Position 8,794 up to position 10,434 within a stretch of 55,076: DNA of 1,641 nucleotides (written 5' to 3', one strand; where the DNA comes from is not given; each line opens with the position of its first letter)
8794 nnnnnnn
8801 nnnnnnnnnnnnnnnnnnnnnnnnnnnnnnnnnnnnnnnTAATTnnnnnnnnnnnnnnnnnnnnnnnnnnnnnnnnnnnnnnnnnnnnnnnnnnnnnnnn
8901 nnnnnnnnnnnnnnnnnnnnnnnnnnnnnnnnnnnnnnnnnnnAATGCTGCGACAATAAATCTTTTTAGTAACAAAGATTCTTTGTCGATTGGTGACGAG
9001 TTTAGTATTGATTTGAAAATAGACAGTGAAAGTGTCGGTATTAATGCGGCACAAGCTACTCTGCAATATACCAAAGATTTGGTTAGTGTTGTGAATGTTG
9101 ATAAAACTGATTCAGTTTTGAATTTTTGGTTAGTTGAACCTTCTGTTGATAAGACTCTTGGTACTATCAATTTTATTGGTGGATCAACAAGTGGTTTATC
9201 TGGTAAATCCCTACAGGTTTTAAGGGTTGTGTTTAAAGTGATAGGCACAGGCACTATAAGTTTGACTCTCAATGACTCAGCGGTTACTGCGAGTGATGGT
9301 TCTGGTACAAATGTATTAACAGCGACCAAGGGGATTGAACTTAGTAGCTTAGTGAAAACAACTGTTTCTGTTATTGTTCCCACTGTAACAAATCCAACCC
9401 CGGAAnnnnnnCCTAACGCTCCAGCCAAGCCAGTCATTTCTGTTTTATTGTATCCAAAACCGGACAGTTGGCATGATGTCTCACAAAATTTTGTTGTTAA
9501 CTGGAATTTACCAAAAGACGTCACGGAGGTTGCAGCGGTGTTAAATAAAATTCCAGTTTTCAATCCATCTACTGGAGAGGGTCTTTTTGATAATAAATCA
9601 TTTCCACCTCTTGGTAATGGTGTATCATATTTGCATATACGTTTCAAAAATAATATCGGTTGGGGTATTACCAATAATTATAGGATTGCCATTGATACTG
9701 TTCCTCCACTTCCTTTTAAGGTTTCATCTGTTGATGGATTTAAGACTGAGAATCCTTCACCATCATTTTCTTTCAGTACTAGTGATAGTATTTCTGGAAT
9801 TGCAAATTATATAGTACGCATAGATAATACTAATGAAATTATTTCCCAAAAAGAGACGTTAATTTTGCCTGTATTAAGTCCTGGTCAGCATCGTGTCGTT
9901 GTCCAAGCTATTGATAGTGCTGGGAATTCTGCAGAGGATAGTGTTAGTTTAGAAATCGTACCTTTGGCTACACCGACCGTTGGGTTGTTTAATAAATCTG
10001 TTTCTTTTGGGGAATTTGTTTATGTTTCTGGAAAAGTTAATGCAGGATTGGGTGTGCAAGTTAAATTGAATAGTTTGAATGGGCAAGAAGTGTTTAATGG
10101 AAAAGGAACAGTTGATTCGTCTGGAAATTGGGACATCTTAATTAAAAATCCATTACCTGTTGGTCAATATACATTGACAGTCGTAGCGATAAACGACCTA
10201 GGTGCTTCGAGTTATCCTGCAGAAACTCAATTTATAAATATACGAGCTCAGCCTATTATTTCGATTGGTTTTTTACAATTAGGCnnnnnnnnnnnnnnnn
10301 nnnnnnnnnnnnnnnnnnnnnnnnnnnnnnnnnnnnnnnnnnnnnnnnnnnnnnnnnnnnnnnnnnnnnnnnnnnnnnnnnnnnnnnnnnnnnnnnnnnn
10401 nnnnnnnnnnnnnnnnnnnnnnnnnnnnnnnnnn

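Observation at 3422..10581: Adjacent dockerin-bearing giant adhesin and cohesin-bearing membrane anchor: a possible two-gene non-covalent surface-tethering system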

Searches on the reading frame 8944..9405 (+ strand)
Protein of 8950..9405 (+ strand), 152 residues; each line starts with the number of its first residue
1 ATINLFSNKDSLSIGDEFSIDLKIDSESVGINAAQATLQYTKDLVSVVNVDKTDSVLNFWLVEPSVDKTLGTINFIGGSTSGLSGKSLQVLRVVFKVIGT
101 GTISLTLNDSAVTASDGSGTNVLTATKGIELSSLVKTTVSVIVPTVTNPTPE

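Call 12: search_solved_structures(query=window:8950-9405:+, max_evalue=10, show_alignments=3)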
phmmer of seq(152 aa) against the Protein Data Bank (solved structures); distinct sequences matched with E-value up to 10: 0.

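Call 16: find_homologous_proteins(query=window:8950-9405:+, max_evalue=0.001)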
Query seq(152 aa) (152 aa): 5 proteins with E <= 0.001 among 106 candidates.
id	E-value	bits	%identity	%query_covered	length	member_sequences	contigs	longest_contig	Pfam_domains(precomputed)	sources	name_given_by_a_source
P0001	2.9e-36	142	48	99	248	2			PF00963.25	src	-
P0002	5.9e-33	132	42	93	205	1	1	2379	PF00963.25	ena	-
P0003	9.2e-32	128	48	95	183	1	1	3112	-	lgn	-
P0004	3.8e-27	113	46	84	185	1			PF00963.25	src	-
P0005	2.4e-26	110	47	78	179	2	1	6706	-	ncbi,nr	ncbi:MAG: hypothetical protein HY436_00330, partial [Candidatus Liptonbacteria bacterium]|nr:hypothe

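Call 19: search_solved_structures(query=A1, max_evalue=10, show_alignments=2)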
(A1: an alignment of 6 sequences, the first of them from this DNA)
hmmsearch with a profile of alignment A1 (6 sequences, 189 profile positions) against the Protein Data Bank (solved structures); distinct sequences matched with E-value up to 10: 5.
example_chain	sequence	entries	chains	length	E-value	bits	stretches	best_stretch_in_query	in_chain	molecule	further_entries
4ums_A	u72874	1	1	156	0.23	14.2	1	33-132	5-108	CELLULOSOMAL ANCHORING SCAFFOLDIN B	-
5m2s_A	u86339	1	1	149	0.38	13.5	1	39-86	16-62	Putative cellulosomal scaffoldin protein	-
5aoz_A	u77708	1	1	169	0.4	13.4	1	32-87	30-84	PUTATIVE CELLULOSOMAL SCAFFOLDIN PROTEIN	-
5m2o_A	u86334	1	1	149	0.51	13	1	35-87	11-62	Putative cellulosomal scaffoldin protein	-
4ylf_A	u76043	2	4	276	0.63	12.7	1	76-101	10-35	Dihydroorotate dehydrogenase B (NAD(+)), electron transfer subunit homolog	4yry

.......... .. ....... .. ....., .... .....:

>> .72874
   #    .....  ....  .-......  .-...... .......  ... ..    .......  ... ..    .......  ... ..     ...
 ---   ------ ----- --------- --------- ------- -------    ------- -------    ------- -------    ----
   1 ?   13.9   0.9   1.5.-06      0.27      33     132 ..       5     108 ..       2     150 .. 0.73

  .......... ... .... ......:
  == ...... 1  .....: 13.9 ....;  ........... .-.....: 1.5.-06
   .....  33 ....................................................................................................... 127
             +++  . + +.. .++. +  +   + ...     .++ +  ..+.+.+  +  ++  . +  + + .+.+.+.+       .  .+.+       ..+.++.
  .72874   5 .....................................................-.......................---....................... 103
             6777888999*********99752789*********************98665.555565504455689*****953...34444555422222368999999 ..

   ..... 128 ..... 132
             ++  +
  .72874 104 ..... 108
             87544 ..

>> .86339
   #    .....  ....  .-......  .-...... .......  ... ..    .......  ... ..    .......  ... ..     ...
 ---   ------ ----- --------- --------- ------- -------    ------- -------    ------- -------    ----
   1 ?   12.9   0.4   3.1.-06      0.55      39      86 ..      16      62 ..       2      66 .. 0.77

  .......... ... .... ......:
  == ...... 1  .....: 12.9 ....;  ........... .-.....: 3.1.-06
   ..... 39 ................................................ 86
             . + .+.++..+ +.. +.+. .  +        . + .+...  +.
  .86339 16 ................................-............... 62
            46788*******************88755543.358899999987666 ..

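Call 20: search_protein_families(library=pfam, alignment_id=A1, max_evalue=0.01)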
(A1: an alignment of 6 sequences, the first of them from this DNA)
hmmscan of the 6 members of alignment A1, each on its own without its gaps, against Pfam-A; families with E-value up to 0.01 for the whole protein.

A. member 1, seq(152 aa): 1 family
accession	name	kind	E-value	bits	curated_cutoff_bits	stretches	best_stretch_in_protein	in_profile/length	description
PF00963.24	Cohesin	-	1.2e-05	25.9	24.1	1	13-120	11-126/139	Cohesin domain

B. families by the number of members that match (of 6 scanned): 1 family
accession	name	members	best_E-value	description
PF00963.24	Cohesin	5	2.5e-09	Cohesin domain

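Call 21: find_encoding_contigs(protein=P0005, flank=10000)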
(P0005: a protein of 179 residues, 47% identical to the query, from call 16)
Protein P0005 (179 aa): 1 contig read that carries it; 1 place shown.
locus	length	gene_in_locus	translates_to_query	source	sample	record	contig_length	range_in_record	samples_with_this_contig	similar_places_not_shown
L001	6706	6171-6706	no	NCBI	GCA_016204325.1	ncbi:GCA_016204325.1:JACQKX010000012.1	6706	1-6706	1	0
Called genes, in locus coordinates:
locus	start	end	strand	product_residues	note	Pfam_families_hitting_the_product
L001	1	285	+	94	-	?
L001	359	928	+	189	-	PF01300:Sua5_yciO_yrdC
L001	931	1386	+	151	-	PF01894:YjbQ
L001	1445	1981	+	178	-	-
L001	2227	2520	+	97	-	-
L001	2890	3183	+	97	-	PF00708:Acylphosphatase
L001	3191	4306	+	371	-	PF00989:PAS, PF08448:PAS_4 (weak), PF13426:PAS_9, PF00512:HisKA, PF02518:HATPase_c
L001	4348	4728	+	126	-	PF00072:Response_reg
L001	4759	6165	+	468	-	PF17936:Big_6 (faint)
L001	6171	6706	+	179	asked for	?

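Call 22: find_encoding_contigs(protein=P0003, flank=10000)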
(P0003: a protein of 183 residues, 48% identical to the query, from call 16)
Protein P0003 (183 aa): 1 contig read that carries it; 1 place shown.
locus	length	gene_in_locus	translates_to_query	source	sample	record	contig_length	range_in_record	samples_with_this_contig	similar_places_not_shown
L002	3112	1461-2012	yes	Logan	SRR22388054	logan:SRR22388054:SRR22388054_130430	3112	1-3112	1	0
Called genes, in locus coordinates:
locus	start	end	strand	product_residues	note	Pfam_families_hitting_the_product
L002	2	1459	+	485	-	?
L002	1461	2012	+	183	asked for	-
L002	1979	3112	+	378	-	?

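Call 23: find_encoding_contigs(protein=P0002, flank=10000)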
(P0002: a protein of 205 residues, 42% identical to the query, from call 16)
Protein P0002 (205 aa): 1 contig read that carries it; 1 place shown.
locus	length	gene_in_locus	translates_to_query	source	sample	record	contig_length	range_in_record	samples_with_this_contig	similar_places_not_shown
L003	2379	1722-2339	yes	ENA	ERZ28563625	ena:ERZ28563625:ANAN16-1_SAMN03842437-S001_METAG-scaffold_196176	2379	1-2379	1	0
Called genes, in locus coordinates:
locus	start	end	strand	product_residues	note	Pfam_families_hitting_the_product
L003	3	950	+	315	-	?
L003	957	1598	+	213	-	PF04138:GtrA_DPMS_TM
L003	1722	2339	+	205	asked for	PF00963:Cohesin (weak)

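Call 29: find_related_loci(query=A1, collection=genome_contigs, flank=10000)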
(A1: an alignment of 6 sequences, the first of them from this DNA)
Query A1 (152 aa) in genome_contigs; peptide patterns used: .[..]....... (x = any residue, [..] = any of these).
140 stretches matched a pattern; 74 encode a relative of the query (tblastn E <= 1e-3); 74 distinct loci.
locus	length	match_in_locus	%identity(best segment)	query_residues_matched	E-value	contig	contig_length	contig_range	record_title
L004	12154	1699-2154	99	1-152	2e-91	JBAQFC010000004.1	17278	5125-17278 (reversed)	MAG: Minisyncoccia bacterium isolate MFD12003_ilm_asm_bin59 k127_128825, whole genome shotgun sequence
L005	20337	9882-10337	66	1-152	5e-57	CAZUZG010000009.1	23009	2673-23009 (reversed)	MAG TPA_asm: uncultured Candidatus Saccharibacteria bacterium isolate SRP269290_co1_795 genome assembly, contig: NODE_25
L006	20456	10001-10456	55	1-149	9e-51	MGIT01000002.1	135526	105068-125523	MAG: Candidatus Wolfebacteria bacterium RIFOXYB1_FULL_54_12 rifoxyb1_full_scaffold_177, whole genome shotgun sequence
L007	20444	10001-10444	51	1-148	5e-48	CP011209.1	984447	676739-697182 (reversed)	MAG: Candidatus Wolfebacteria bacterium GW2011_GWB1_47_1 chromosome, complete genome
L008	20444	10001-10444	51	1-148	5e-48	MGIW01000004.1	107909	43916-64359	MAG: Candidatus Wolfebacteria bacterium RIFOXYD12_FULL_48_21 rifoxyd3_full_scaffold_51, whole genome shotgun sequence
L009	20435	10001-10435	53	1-145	2e-47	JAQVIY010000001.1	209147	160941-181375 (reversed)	MAG: Candidatus Paceibacterota bacterium isolate STE_50 NODE_69_length_209147_cov_10.986523_Sandtown_E, whole genome sho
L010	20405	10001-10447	52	1-149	4e-47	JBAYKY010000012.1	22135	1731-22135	MAG: Candidatus Paceibacterota bacterium isolate SO_2016_GW1_90 scaffold04082_OW334_2016, whole genome shotgun sequence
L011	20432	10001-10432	53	1-144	2e-46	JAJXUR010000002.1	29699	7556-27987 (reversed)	MAG: bacterium isolate BP5.bin107 NODE_2393_length_29699_cov_1.467537, whole genome shotgun sequence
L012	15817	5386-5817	53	1-144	2e-46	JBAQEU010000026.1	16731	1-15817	MAG: Minisyncoccia bacterium isolate MFD12003_ilm_asm_bin73 k127_12057, whole genome shotgun sequence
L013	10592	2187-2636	49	1-149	8e-46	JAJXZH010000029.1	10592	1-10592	MAG: bacterium isolate BP7.bin44 NODE_10899_length_10592_cov_1.508935, whole genome shotgun sequence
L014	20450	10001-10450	49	1-149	1e-45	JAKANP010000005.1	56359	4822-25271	MAG: bacterium isolate WY5.bin78 NODE_797_length_56359_cov_2.097702, whole genome shotgun sequence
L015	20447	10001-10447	49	1-149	1e-44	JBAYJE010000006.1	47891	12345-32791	MAG: Candidatus Paceibacterota bacterium isolate SO_2016_GW1_48 scaffold01403_OW334_2016, whole genome shotgun sequence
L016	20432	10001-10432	49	1-144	5e-45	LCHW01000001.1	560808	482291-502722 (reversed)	MAG: Candidatus Wolfebacteria bacterium GW2011_GWE2_44_13 UW32_C0001, whole genome shotgun sequence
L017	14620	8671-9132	45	1-151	1e-44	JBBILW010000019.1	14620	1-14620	MAG: Candidatus Jorgensenbacteria bacterium isolate BR1F70218_bin_218 NODE_2051_length_14620_cov_1.06679, whole genome s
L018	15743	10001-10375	58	1-125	3e-44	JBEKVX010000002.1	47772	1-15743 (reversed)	MAG: Candidatus Staskawiczbacteria bacterium isolate SPRUCE 614 SPRUCE_614_2, whole genome shotgun sequence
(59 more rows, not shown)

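Call 31: search_protein_representatives(alignment_id=A1)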
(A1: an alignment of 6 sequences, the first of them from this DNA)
Query: 6 sequences, 189 profile positions. Proteins with E-value up to 0.001 (for the whole library): 9876; up to 1e-10: 4932; up to 1e-30: 649. The best 150 are listed.
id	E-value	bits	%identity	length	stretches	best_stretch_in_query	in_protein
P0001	5.7e-83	293.4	-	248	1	1-188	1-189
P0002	2.2e-77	275.1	-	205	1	4-188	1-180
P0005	8.3e-74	263.5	-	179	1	1-187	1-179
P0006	1.7e-64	233.2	-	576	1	1-188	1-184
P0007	5.6e-63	228.2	-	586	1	10-181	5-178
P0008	1.6e-62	226.7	-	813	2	22-182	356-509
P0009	3.2e-61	222.4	-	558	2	14-187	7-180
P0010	4.9e-61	221.8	-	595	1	3-186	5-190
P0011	3.0e-60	219.3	-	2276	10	27-187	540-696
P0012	4.2e-60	218.8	-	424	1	7-188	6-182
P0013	4.8e-60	218.6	-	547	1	8-183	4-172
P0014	3.6e-59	215.7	-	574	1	11-185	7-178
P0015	1.6e-58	213.6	-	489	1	11-185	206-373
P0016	3.4e-58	212.6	-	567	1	9-184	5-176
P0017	2.4e-57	209.8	-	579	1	14-188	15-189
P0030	1.7e-53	197.2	-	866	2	10-187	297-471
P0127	1.4e-43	164.9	-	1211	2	10-180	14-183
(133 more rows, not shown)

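Call 60: search_protein_families(library=pfam, proteins=[P0011, P0008, P0030, P0127], max_evalue=0.001)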
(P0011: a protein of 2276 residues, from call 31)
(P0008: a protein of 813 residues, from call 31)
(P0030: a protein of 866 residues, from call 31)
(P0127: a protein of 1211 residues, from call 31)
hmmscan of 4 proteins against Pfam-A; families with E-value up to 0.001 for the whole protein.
P0011 (2276 aa): 5 families
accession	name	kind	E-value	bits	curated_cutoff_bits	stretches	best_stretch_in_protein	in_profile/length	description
PF00963.24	Cohesin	-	1.4e-82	275.2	24.1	9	549-675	5-137/139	Cohesin domain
PF17957.7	Big_7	-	2.4e-36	124.7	24.1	2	697-765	1-70/70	Bacterial Ig domain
PF00041.27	fn3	-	4.3e-22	78.6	25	3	1668-1749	2-82/84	Fibronectin type III domain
PF00404.24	Dockerin_1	-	4.2e-07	30.5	22.9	1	2224-2271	1-53/57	Dockerin type I domain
PF25788.1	Ig_Rha78A_N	-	7e-06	26.7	27.4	0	834-876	58-100/105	Rha78A-like, N-terminal immunoglobulin domain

P0008 (813 aa): 0 families

P0030 (866 aa): 1 family
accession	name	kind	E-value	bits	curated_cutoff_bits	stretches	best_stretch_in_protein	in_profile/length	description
PF19077.6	Big_13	-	4.1e-09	37.3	27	0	604-653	47-100/102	Bacterial Ig-like domain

P0127 (1211 aa): 3 families
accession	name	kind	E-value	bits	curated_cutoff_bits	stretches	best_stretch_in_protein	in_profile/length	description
PF00963.24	Cohesin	-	1e-11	45.6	24.1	1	44-149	11-124/139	Cohesin domain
PF19077.6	Big_13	-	9.6e-11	42.5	27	0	398-461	30-95/102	Bacterial Ig-like domain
PF17936.7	Big_6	-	0.00028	21.5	27.6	0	398-459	16-76/83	Bacterial Ig domain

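Call 68: predict_structure(alignment_id=A4)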
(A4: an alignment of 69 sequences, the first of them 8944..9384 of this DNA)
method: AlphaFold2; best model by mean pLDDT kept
length: 147 residues; sequences in the alignment: 69
mean_pLDDT: 93.8   pTM: 0.85
mean pLDDT of the five models: 93.8, 92.5, 92.5, 91.9, 91.2
residues with pLDDT >= 90: 129; 70-90: 8; 50-70: 10; < 50: 0
segments of 3 or more residues with pLDDT < 50: none
pLDDT, mean of each block of 10 residues (from residue 1): 93 94 96 97 98 97 98 98 95 98 97 96 96 83 60
secondary structure, 60 per line:
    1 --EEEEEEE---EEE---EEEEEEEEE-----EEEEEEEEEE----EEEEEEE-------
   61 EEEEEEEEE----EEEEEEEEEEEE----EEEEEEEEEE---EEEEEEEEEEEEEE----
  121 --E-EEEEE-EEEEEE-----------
elements in order: E3-9 E13-15 E19-27 E33-42 E47-53 E61-69 E74-85 E90-99 E103-116 E125-129 E131-136

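Call 71: fold_search(model_id=the predicted structure, library=pdb)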
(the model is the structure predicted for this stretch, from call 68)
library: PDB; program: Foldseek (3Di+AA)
matches with E <= 10: 1980; with E <= 0.001: 96
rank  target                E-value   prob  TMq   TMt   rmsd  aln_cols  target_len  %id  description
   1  2jh2_A                5.1e-08  1.00  0.63  0.69   3.8       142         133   17  X-ray crystal structure of a cohesin-like module from Clostridium perfringens (released 2007-11-06)
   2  5lxv_C                6.0e-08  1.00  0.65  0.56   4.3       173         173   14  Crystal structure of Ruminococcus flavefaciens scaffoldin C cohesin in complex with a dockerin from an uncharacterized (released 2016-10-19)
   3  5k39_A                7.0e-08  1.00  0.73  0.66   3.0       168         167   16  THE TYPE II COHESIN DOCKERIN COMPLEX FROM CLOSTRIDIUM THERMOCELLUM (released 2017-03-29)
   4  5lxv_A                9.5e-08  1.00  0.66  0.58   4.3       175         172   14  Crystal structure of Ruminococcus flavefaciens scaffoldin C cohesin in complex with a dockerin from an uncharacterized (released 2016-10-19)
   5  2jh2_B                1.3e-07  1.00  0.62  0.67   3.9       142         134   16  X-ray crystal structure of a cohesin-like module from Clostridium perfringens (released 2007-11-06)
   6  2w1n                  1.7e-07  1.00  0.63  0.43   3.9       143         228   15  cohesin and fibronectin type-III double module construct from the Clostridium perfringens glycoside hydrolase GH84C (released 2009-02-03)
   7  3l8q_C                2.3e-07  1.00  0.66  0.32   5.5       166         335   15  Structure analysis of the type II cohesin dyad from the adaptor ScaA scaffoldin of Acetivibrio cellulolyticus (released 2010-05-05)
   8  3l8q_D                2.4e-07  1.00  0.67  0.31   5.1       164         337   15  Structure analysis of the type II cohesin dyad from the adaptor ScaA scaffoldin of Acetivibrio cellulolyticus (released 2010-05-05)
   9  2vo8                  2.5e-07  1.00  0.70  0.75   3.4       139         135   16  Cohesin module from Clostridium perfringens ATCC13124 family 33 glycoside hydrolase. (released 2008-09-02)
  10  2jh2_C                2.5e-07  1.00  0.61  0.67   4.2       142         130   18  X-ray crystal structure of a cohesin-like module from Clostridium perfringens (released 2007-11-06)
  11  4u3s_A                3.5e-07  1.00  0.66  0.59   5.0       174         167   14  Crystal structure of Coh3ScaB-XDoc_M1ScaA complex: A N-terminal interface mutant of type II Cohesin-X-Dockerin complex (released 2015-07-29)
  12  2y3n_A                3.7e-07  1.00  0.69  0.59   4.9       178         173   15  Type II cohesin-dockerin domain from Bacteroides cellolosolvens (released 2012-01-11)
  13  3l8q_A                4.1e-07  1.00  0.67  0.31   5.3       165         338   13  Structure analysis of the type II cohesin dyad from the adaptor ScaA scaffoldin of Acetivibrio cellulolyticus (released 2010-05-05)
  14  6kgf_C                4.5e-07  1.00  0.69  0.69   4.0       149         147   15  Crystal structure of CaDoc0917(R16D)-CaCohA2 complex at pH 8.2 (released 2020-07-08)
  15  3fnk_A                4.7e-07  1.00  0.68  0.58   4.8       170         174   15  Crystal structure of the second type II cohesin module from the cellulosomal adaptor ScaA scaffoldin of Acetivibrio ce (released 2009-06-23)
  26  5n5p_C                8.0e-07  1.00  0.63  0.67   4.1       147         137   13  Crystal structure of Ruminococcus flavefaciens' type III complex containing the fifth cohesin from scaffoldin B and th (released 2018-02-28)
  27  2xdh                  1.0e-06  1.00  0.73  0.77   3.0       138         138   18  Non-cellulosomal cohesin from the hyperthermophilic archaeon Archaeoglobus fulgidus (released 2010-05-26)
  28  5n5p_A                1.0e-06  1.00  0.64  0.67   3.8       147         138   13  Crystal structure of Ruminococcus flavefaciens' type III complex containing the fifth cohesin from scaffoldin B and th (released 2018-02-28)
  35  5aoz                  2.0e-06  1.00  0.64  0.66   4.2       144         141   17  High resolution SeMet structure of the third cohesin from Ruminococcus flavefaciens scaffoldin protein, ScaB (released 2016-09-28)
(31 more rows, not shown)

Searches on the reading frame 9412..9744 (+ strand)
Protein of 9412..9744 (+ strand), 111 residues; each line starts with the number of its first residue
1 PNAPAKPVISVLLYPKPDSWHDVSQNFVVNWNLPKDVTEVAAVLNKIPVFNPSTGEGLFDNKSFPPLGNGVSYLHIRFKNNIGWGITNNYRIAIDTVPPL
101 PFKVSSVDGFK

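Call 87: search_protein_families(library=pfam, proteins=[window:9412-9744:+], max_evalue=0.1)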
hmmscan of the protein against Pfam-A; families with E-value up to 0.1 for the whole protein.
window:9412-9744:+ (111 aa): 0 families

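Call 89: search_solved_structures(query=A5, max_evalue=10, show_alignments=1)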
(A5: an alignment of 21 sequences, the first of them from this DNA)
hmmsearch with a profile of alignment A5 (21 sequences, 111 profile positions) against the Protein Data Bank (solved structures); distinct sequences matched with E-value up to 10: 0.

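Call 90: search_protein_families(library=ncbifam, proteins=[window:9412-9744:+], max_evalue=1)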
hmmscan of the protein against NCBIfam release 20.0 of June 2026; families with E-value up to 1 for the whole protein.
window:9412-9744:+ (111 aa): 0 families

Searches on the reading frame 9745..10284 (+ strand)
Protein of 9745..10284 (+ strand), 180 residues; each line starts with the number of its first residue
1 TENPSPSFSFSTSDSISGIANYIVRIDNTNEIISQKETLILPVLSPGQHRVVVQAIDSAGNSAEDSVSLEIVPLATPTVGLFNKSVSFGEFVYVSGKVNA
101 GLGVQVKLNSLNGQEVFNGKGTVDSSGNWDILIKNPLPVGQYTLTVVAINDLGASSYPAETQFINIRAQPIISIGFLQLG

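Call 87: search_protein_families(library=pfam, proteins=[window:9745-10284:+], max_evalue=0.1)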
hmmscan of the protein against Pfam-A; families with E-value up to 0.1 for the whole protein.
window:9745-10284:+ (180 aa): 11 families
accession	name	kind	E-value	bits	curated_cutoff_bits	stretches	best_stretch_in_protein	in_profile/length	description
PF19077.6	Big_13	-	1.5e-09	38.7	27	2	104-162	41-97/102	Bacterial Ig-like domain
PF07495.19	Y_Y_Y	-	1.1e-06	28.9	26.6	1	135-162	33-61/65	Y_Y_Y domain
PF24421.1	Ig_J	-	2.7e-05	24.7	29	1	135-163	71-99/104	Tip attachment protein J, Ig-like domain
PF17936.7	Big_6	-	3e-05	24.6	27.6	1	94-162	17-80/83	Bacterial Ig domain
PF00801.26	PKD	-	0.00054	20.4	23.5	0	137-156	54-73/80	PKD domain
PF16640.11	Big_3_5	-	0.0029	18.6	35.5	1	84-147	6-68/88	Bacterial Ig-like domain (group 3)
PF00041.27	fn3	-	0.0055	17.3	25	0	8-66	18-78/84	Fibronectin type III domain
PF03212.20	Pertactin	-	0.015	15.7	22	0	8-93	23-107/121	Pertactin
PF18981.6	InlK_D3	-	0.032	14.7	25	0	45-65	48-68/75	Internalin K domain (D3/D4)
PF14347.11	DUF4399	-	0.053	14.3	28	0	44-67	58-81/91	Domain of unknown function (DUF4399)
PF25059.1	FN3_DSCAM-DSCAML_C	-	0.098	13.4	39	0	131-157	47-73/89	DSCAM/DSCAML C-terminal Fn3-like domain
